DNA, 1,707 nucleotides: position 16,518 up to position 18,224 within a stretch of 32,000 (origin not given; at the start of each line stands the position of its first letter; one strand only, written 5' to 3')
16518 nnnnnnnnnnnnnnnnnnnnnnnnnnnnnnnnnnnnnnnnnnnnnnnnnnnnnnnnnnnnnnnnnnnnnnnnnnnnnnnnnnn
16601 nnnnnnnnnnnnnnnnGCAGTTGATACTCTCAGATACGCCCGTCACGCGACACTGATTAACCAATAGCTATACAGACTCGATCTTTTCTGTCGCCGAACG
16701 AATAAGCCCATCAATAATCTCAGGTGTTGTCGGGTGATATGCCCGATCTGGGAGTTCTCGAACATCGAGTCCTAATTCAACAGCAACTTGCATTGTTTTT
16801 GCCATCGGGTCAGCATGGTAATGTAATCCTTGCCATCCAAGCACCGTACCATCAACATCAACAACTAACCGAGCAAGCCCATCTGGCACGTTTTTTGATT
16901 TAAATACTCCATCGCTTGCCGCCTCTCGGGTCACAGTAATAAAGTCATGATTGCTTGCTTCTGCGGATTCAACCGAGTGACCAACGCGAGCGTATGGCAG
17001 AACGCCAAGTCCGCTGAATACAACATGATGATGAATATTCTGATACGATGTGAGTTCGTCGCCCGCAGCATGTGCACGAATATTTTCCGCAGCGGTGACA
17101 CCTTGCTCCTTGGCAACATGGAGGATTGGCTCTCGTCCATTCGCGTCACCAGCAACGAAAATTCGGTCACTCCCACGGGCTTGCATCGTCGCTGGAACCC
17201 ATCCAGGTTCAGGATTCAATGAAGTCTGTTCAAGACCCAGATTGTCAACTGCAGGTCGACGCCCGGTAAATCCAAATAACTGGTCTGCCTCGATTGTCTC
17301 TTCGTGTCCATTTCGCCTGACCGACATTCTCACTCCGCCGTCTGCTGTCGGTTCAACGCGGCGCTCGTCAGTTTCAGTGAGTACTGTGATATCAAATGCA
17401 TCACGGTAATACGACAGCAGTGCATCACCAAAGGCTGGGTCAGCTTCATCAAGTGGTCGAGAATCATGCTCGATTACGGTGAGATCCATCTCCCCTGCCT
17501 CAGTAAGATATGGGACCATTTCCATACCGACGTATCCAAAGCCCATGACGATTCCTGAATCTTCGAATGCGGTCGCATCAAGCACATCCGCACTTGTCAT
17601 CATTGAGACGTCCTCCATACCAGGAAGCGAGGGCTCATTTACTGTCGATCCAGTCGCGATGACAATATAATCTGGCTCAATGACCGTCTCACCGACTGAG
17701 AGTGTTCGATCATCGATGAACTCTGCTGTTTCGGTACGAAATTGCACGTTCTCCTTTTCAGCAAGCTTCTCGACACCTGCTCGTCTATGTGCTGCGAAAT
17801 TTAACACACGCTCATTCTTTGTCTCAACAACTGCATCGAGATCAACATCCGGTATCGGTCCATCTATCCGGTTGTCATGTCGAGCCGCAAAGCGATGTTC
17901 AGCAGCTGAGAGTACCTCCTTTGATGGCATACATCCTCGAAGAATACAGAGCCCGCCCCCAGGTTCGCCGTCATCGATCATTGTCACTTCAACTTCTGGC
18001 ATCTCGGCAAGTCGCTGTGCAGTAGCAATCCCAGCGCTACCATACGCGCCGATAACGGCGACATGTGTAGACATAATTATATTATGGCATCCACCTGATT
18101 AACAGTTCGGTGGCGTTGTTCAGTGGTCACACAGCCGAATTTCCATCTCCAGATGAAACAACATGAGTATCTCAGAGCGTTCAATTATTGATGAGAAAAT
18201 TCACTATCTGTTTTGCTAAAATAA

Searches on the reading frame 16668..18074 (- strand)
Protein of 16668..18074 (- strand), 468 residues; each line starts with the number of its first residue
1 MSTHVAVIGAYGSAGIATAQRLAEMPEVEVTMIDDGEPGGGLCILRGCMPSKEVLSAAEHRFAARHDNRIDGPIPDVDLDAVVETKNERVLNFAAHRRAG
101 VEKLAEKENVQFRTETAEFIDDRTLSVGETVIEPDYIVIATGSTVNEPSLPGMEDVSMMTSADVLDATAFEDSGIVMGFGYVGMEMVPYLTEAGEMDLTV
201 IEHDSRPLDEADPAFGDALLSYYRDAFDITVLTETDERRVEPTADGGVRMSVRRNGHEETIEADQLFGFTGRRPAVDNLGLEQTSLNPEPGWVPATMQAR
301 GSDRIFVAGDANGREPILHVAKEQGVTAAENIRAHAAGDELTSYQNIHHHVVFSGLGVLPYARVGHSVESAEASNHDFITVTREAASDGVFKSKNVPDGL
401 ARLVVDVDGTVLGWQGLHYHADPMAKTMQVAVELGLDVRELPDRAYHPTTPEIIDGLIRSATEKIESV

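Call 10: find_encoding_contigs(protein=window:16668-18074:-, flank=2000, max_places=4)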
Protein window:16668-18074:- (468 aa): no gene with exactly this product is on record in the collection.

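Call 13: search_protein_families(library=ncbifam, proteins=[window:16668-18074:-])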
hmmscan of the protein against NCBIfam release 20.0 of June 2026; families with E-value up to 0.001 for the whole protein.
window:16668-18074:- (468 aa): 31 families (the best 25 are shown)
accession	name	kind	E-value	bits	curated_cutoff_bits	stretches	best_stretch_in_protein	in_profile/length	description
TIGR02053.1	MerA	equivalog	4e-52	177.8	454.45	1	4-445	2-436/465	mercury(II) reductase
NF004939.0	PRK06292.1-1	equivalog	5.6e-52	177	435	1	3-466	6-463/476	dihydrolipoyl dehydrogenase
TIGR01350.1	lipoamide_DH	equivalog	9.4e-52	176.2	408.8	1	4-464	3-457/461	dihydrolipoyl dehydrogenase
NF004943.0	PRK06292.2-1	equivalog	1e-48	166.3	432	1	3-460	4-454/456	dihydrolipoyl dehydrogenase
NF004947.0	PRK06292.2-5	equivalog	1.8e-45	155.8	592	1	5-415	6-410/474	dihydrolipoyl dehydrogenase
NF004776.0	PRK06116.1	equivalog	1.5e-40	139.6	480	1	6-452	8-444/450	glutathione-disulfide reductase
NF004992.0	PRK06370.1-4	equivalog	7.6e-40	136.7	629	1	6-459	8-453/459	FAD-containing oxidoreductase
NF004946.0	PRK06292.2-4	subfamily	1.7e-38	132.6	634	1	6-455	7-464/487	dihydrolipoyl dehydrogenase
NF005884.0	PRK07846.1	equivalog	6.4e-37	127.2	501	1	6-455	7-445/454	mycothione reductase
NF010311.1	PRK13748.1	subfamily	3.6e-32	112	600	1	3-446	98-532/560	mercury(II) reductase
NF004991.0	PRK06370.1-3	subfamily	1.4e-30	106.3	620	1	4-450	37-476/509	FAD-containing oxidoreductase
NF004990.0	PRK06370.1-1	equivalog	4.2e-29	101.5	842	1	6-433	7-426/459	FAD-containing oxidoreductase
TIGR01421.1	gluta_reduc_1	equivalog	4.4e-28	98.7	556.15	1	7-450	7-442/450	glutathione-disulfide reductase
TIGR03452.1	mycothione_red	equivalog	1.3e-27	96.8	635.65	1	25-455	21-446/452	mycothione reductase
NF004944.0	PRK06292.2-2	equivalog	2.8e-27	95.5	619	1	28-462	26-453/460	dihydrolipoyl dehydrogenase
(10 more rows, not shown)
